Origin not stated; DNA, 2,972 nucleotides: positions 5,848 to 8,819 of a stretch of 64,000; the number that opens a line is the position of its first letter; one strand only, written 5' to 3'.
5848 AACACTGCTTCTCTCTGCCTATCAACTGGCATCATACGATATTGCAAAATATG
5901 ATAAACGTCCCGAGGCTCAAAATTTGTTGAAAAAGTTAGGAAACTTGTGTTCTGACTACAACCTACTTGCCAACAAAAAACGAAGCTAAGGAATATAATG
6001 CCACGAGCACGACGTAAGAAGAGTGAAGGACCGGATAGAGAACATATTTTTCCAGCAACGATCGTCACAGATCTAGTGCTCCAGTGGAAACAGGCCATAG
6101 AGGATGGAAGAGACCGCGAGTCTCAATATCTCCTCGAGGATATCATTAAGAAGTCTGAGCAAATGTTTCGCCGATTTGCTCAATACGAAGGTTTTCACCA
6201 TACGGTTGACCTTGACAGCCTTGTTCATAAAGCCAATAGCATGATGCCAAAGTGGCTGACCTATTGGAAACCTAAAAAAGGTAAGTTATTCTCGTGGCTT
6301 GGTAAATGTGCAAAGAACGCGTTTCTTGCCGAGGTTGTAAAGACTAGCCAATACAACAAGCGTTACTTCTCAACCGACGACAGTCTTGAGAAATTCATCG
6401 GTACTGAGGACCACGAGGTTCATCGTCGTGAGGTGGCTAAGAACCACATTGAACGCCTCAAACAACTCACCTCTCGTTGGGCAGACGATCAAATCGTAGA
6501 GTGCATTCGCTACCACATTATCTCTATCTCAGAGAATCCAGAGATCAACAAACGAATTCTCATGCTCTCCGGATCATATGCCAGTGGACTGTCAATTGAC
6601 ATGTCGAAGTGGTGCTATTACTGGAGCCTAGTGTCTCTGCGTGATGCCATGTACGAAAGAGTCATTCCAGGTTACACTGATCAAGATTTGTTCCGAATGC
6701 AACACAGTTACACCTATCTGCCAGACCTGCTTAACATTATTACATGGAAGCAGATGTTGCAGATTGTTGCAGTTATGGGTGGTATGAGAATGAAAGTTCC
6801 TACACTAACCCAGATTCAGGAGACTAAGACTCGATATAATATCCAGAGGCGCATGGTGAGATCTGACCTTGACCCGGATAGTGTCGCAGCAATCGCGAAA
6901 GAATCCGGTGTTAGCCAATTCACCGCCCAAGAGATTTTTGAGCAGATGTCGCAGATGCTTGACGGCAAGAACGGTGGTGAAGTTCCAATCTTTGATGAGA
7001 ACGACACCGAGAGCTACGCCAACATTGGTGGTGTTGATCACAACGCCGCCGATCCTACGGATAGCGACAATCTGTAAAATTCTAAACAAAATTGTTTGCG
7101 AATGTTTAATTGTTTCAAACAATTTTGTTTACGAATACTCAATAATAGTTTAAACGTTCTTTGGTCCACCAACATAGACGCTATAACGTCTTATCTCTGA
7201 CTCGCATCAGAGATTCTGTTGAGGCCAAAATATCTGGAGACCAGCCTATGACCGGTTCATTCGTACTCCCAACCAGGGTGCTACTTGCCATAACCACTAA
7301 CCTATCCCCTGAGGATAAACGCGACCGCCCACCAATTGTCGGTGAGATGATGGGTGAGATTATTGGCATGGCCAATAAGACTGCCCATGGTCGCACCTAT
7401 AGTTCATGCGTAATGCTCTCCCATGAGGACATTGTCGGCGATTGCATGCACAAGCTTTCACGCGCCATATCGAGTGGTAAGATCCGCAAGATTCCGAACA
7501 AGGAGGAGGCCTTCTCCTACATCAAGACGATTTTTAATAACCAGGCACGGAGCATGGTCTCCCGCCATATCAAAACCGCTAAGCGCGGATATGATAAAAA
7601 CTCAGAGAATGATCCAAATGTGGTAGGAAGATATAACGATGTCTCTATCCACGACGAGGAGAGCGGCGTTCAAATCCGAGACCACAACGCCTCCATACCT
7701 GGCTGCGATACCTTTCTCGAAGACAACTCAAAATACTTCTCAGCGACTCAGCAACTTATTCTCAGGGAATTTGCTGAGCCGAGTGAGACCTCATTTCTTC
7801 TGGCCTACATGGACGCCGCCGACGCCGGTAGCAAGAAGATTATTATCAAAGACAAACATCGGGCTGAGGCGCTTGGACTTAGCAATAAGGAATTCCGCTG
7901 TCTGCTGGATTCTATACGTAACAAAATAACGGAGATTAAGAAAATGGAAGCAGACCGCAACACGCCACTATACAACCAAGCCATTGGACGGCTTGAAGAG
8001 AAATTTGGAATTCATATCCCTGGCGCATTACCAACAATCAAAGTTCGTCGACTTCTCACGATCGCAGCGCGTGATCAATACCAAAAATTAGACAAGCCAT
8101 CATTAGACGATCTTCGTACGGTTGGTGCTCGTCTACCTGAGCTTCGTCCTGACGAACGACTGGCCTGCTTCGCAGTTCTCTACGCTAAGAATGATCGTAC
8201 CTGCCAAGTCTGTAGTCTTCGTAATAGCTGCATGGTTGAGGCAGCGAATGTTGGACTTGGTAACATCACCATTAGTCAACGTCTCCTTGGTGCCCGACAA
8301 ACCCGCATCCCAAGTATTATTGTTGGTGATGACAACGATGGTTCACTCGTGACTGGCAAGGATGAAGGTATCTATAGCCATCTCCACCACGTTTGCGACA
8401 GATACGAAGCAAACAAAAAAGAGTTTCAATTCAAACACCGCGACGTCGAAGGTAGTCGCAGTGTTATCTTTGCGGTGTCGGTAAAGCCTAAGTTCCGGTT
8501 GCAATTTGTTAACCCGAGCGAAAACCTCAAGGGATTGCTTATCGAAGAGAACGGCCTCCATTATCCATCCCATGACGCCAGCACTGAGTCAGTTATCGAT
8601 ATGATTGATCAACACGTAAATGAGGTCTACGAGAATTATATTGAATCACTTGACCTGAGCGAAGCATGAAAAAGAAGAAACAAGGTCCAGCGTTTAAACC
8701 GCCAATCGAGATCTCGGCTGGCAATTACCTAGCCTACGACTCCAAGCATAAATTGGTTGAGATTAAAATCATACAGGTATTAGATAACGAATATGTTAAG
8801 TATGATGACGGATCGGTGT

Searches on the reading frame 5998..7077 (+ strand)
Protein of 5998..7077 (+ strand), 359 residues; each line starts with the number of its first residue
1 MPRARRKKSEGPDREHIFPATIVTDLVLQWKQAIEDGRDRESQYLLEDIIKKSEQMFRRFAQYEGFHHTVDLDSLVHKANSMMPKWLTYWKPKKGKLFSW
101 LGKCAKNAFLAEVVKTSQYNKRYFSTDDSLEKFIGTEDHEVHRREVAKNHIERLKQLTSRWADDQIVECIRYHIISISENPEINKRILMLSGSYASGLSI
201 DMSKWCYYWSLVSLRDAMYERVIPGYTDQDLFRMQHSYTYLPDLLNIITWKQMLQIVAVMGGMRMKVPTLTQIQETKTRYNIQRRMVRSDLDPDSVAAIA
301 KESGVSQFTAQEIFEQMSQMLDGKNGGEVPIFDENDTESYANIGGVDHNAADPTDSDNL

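Call 8: search_protein_families(library=pfam, proteins=[window:5998-7077:+], max_evalue=0.01)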
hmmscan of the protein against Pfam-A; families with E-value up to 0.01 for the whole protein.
window:5998-7077:+ (359 aa): 0 families

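Call 24: search_protein_families(library=phrogs, proteins=[window:5998-7077:+], max_evalue=0.001)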
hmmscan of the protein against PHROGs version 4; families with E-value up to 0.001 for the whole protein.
window:5998-7077:+ (359 aa): 1 family
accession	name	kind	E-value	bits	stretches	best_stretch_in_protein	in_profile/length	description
phrog_836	-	transcription regulation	2.1e-05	25.7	1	234-320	42-123/133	late transcriptional activator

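Call 40: search_protein_families(library=ncbifam, proteins=[window:5998-7077:+], max_evalue=0.01)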
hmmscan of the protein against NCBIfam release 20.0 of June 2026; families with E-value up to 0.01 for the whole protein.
window:5998-7077:+ (359 aa): 0 families

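Call 51: search_solved_structures(query=window:5998-7077:+, max_evalue=10)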
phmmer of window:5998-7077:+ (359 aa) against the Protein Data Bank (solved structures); distinct sequences matched with E-value up to 10: 4.
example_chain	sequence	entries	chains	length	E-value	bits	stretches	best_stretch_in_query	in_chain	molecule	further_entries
6ske_B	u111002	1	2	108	0.12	14.6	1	196-261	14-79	Adhesion G protein-coupled receptor L2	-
2i62_A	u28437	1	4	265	0.16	14.1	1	191-270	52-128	Nicotinamide N-methyltransferase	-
5xvk_A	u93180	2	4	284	0.18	14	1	191-270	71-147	Nicotinamide N-methyltransferase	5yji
2jx9_A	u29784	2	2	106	1.1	11.4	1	208-262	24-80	Latrophilin 1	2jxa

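Call 67: search_dna_similar(query=window:5998-7077:+, collection=phages, mode=protein, max_evalue=0.001, max_rows=12)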
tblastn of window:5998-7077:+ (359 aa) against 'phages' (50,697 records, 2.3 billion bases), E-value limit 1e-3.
No match.

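Call 72: find_homologous_proteins(query=window:5998-7077:+, max_evalue=0.001)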
Query window:5998-7077:+ (359 aa): 54 proteins with E <= 0.001 among 2769 candidates.
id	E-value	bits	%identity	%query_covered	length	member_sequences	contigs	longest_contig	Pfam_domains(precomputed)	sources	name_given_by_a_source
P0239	1.7e-243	825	100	100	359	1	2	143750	-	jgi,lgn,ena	jgi:hypothetical protein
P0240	1.3e-111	391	51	93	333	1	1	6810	-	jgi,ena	-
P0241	5.1e-111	389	51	93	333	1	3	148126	-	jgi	jgi:hypothetical protein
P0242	1.8e-110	387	52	89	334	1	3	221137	-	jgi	jgi:hypothetical protein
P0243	4.1e-110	386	52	89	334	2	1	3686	-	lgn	-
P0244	9.1e-109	382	50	64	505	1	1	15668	PF14890.12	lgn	-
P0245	3.5e-101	357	48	89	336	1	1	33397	-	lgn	-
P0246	5.6e-98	346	48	92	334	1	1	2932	-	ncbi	-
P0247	1.5e-96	342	49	90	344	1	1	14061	-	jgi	jgi:hypothetical protein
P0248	1.9e-94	335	47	92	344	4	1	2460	-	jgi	-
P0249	1.1e-93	332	44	64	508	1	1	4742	PF14890.12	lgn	-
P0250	8.5e-93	329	48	90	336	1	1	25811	-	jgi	jgi:hypothetical protein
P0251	1.6e-92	328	45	92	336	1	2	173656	-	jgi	jgi:hypothetical protein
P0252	1.1e-91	325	45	89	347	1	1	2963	-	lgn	-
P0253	5.9e-91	323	45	94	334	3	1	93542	-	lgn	-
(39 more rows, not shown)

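Call 73: find_encoding_contigs(protein=P0241, flank=10000, max_places=1)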
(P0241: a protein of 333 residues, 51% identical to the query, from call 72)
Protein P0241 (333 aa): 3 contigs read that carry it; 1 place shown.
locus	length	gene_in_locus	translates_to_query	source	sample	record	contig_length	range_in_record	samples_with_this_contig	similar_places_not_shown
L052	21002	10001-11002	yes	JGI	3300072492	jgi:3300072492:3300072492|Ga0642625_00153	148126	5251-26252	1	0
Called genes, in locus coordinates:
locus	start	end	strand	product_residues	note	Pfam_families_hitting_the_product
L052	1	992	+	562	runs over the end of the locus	PF04851:ResIII, PF13307:Helicase_C_2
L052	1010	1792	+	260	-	-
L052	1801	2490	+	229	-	-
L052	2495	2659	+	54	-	-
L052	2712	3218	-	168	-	-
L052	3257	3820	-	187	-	-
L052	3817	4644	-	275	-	PF13230:GATase_4 (weak), PF13522:GATase_6 (weak)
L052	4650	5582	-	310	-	PF12224:Amidoligase_2 (weak)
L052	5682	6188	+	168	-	-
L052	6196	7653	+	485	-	-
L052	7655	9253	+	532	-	PF00154:RecA_N (faint)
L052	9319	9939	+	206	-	-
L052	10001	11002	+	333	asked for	-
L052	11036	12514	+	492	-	-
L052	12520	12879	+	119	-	-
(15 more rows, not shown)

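Call 74: find_encoding_contigs(protein=P0242, flank=10000, max_places=1)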
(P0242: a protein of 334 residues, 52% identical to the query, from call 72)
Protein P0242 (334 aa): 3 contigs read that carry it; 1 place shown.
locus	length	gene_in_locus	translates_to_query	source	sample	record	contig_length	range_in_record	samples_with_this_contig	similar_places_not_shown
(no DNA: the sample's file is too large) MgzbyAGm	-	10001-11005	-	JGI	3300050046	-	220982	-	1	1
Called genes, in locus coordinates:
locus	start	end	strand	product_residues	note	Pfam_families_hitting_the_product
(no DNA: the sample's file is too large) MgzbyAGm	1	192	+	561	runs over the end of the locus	PF00270:DEAD (faint), PF04851:ResIII, PF13307:Helicase_C_2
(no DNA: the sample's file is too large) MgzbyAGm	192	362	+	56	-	-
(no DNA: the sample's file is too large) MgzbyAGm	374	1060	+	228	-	-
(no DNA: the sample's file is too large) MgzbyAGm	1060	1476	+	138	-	-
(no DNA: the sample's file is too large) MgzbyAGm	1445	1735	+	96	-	-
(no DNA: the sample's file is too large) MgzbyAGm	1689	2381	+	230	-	-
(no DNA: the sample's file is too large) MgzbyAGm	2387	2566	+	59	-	-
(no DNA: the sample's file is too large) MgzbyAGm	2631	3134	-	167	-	-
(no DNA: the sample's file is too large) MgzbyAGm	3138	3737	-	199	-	-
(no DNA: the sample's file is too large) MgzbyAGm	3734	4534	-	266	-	PF13230:GATase_4 (weak), PF13522:GATase_6 (weak)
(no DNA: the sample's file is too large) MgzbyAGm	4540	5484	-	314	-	PF12224:Amidoligase_2 (faint)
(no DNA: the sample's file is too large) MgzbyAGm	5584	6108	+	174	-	-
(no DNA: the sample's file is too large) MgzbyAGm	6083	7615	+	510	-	-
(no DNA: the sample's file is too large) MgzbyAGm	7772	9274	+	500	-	PF00154:RecA_N (weak)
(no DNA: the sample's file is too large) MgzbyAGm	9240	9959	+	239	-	-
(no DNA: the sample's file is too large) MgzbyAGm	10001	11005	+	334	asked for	-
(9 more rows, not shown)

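Call 80: find_related_loci(query=A2, collection=viral_contigs, flank=10000)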
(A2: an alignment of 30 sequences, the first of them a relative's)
Query A2 (359 aa) in viral_contigs; peptide patterns used: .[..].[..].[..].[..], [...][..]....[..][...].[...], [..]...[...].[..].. (x = any residue, [..] = any of these).
189 stretches matched a pattern; 28 encode a relative of the query (tblastn E <= 1e-3); 27 distinct loci.
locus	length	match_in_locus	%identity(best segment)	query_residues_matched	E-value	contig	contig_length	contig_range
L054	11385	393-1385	47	3-334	3e-98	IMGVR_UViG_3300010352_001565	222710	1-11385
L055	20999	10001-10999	45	1-336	1e-95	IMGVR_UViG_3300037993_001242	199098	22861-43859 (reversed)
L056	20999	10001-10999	45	1-336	1e-95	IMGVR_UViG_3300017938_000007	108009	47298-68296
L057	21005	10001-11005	43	1-336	4e-92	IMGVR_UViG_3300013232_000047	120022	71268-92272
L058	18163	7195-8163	49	9-332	1e-99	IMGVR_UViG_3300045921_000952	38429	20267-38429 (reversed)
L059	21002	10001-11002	43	3-337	4e-90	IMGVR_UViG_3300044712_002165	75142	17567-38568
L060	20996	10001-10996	44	1-335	3e-89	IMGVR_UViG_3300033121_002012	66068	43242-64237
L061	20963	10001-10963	45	15-336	7e-89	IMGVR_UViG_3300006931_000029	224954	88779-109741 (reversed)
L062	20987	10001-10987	43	7-335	2e-88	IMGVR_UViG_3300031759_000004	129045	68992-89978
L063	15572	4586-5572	43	7-335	2e-88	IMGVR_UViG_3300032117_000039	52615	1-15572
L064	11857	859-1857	43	2-334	9e-88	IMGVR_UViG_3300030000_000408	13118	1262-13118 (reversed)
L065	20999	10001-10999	41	2-335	7e-87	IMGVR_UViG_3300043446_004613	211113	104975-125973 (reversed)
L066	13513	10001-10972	42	8-332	4e-87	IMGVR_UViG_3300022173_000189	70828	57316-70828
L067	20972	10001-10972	43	12-336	1e-85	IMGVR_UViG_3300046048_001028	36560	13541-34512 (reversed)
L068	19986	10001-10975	40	15-335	4e-80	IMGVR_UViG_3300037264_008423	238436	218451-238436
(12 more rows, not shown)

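Call 89: predict_structure(alignment_id=A2)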
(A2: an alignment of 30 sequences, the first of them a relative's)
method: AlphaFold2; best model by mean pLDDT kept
length: 359 residues; sequences in the alignment: 30
mean_pLDDT: 77.4   pTM: 0.36
mean pLDDT of the five models: 77.4, 77.2, 73.3, 73.2, 71.2
residues with pLDDT >= 90: 121; 70-90: 133; 50-70: 61; < 50: 44
segments of 3 or more residues with pLDDT < 50: 1-11, 124-144, 354-359
pLDDT, mean of each block of 10 residues (from residue 1): 44 61 93 95 96 94 92 94 94 88 91 80 48 35 54 66 83 86 91 94 89 69 62 76 84 82 82 91 86 81 90 85 67 61 53 45
secondary structure, 60 per line:
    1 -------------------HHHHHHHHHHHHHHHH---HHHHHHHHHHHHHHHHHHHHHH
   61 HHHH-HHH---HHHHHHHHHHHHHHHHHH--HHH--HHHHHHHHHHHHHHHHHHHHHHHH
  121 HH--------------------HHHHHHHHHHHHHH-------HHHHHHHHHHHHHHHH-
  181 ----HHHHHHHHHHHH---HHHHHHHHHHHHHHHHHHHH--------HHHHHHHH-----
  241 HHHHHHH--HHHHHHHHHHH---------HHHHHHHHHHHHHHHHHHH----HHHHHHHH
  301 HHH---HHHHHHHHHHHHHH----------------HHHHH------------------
elements in order: H20-35 H39-64 H72-89 H97-122 H143-156 H164-179 H185-196 H200-219 H228-235 H241-247 H250-260 H270-288 H293-303 H307-320 H337-341

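Call 100: fold_search(model_id=the predicted structure, library=pdb)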
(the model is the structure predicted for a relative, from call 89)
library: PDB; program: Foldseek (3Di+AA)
matches with E <= 10: 296; with E <= 0.001: 0
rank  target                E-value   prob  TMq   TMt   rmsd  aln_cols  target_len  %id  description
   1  6vvt_F                2.4e-02  0.92  0.19  0.23  24.0       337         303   10  Crystal structure of a Mycobacterium smegmatis transcription initiation complex with Rifampicin-resistant RNA polymera (released 2020-10-21)
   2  9e85_F                2.4e-02  0.92  0.20  0.22  23.4       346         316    9  De Novo Mycobacterium tuberculosis transcription initiation promoter complex with 6-mer RNA and closed Beta' clamp (RN (released 2025-10-01)
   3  9a58_A                3.6e-02  0.96  0.21  0.20  23.7       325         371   12  Integrative model of SIGA-RPOC by crosslinking MS and deep learning (released 2024-09-18)
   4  5vi5_F                3.6e-02  0.84  0.19  0.21  23.1       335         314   10  Structure of Mycobacterium smegmatis transcription initiation complex with a full transcription bubble (released 2017-07-26)
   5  7kin_F                3.9e-02  0.92  0.22  0.25  24.2       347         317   11  Mycobacterium tuberculosis WT RNAP transcription open promoter complex with WhiB7 promoter (released 2021-04-21)
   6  6vvv_F                3.9e-02  0.87  0.20  0.23  24.3       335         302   10  Crystal structure of a Mycobacterium smegmatis transcription initiation complex with Rifampicin-resistant RNA polymera (released 2020-10-21)
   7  6ccv_F                4.1e-02  0.66  0.17  0.19  22.7       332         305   12  Crystal structure of a Mycobacterium smegmatis RNA polymerase transcription initiation complex with inhibitor Rifampic (released 2018-08-15)
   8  8hkc_E                5.0e-02  0.90  0.20  0.26  23.8       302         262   12  Cryo-EM structure of E. coli RNAP sigma32 complex (released 2023-05-31)
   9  5vi8_F                5.7e-02  0.66  0.18  0.19  23.4       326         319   10  Structure of a mycobacterium smegmatis transcription initiation complex with an upstream-fork promoter fragment (released 2017-04-26)
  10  9e87_F                6.0e-02  0.80  0.18  0.21  23.8       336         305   10  De Novo Mycobacterium tuberculosis transcription initiation pre-RPO promoter complex with open Beta' clamp (RNA Polyme (released 2025-10-01)
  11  5tw1_F                6.0e-02  0.57  0.17  0.19  23.8       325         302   11  Crystal structure of a Mycobacterium smegmatis transcription initiation complex with RbpA (released 2017-01-18)
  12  6uu7_FFF              6.6e-02  0.94  0.22  0.29  21.5       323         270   10  E. coli sigma-S transcription initiation complex with a 6-nt RNA and an NTP ("Old" crystal soaked with UTP, CTP, ddG (released 2020-08-26)
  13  5e18_F                6.9e-02  0.97  0.20  0.21  12.5       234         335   10  T. thermophilus transcription initiation complex having a YYY discriminator sequence and a nontemplate-strand length c (released 2016-03-09)
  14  6dcf_F                6.9e-02  0.66  0.18  0.20  24.0       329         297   11  Crystal structure of a Mycobacterium smegmatis transcription initiation complex with Rifampicin-resistant RNA polymera (released 2018-09-05)
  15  9m9e_F                7.6e-02  0.98  0.24  0.39   8.2       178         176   12  Structural Basis of Pausing During Transcription Initiation in Mycobacterium tuberculosis (released 2026-01-14)
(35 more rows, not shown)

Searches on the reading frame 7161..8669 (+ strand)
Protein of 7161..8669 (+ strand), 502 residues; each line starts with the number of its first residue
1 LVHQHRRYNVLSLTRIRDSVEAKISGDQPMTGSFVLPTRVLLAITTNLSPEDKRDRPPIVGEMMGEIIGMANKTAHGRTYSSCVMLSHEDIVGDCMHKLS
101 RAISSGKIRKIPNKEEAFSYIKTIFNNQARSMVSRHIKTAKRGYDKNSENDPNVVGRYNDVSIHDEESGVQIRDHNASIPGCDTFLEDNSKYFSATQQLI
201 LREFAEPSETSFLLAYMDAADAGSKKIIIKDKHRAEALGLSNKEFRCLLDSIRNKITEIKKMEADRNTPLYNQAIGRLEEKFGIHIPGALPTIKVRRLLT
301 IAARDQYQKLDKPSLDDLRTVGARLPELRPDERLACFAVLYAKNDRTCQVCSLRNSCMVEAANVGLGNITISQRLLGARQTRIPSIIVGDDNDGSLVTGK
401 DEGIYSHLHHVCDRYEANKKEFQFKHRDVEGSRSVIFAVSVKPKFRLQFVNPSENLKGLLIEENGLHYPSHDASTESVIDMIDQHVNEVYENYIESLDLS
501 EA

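Call 8: search_protein_families(library=pfam, proteins=[window:7161-8669:+], max_evalue=0.01)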
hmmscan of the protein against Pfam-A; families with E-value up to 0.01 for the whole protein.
window:7161-8669:+ (502 aa): 0 families

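Call 24: search_protein_families(library=phrogs, proteins=[window:7161-8669:+], max_evalue=0.001)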
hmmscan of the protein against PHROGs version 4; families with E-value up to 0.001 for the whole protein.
window:7161-8669:+ (502 aa): 0 families

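Call 40: search_protein_families(library=ncbifam, proteins=[window:7248-8669:+], max_evalue=0.01)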
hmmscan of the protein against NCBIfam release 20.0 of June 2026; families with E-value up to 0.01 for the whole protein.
window:7248-8669:+ (473 aa): 0 families

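Call 52: search_solved_structures(query=window:7248-8669:+, max_evalue=10)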
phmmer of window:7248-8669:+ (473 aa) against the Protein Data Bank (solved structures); distinct sequences matched with E-value up to 10: 0.
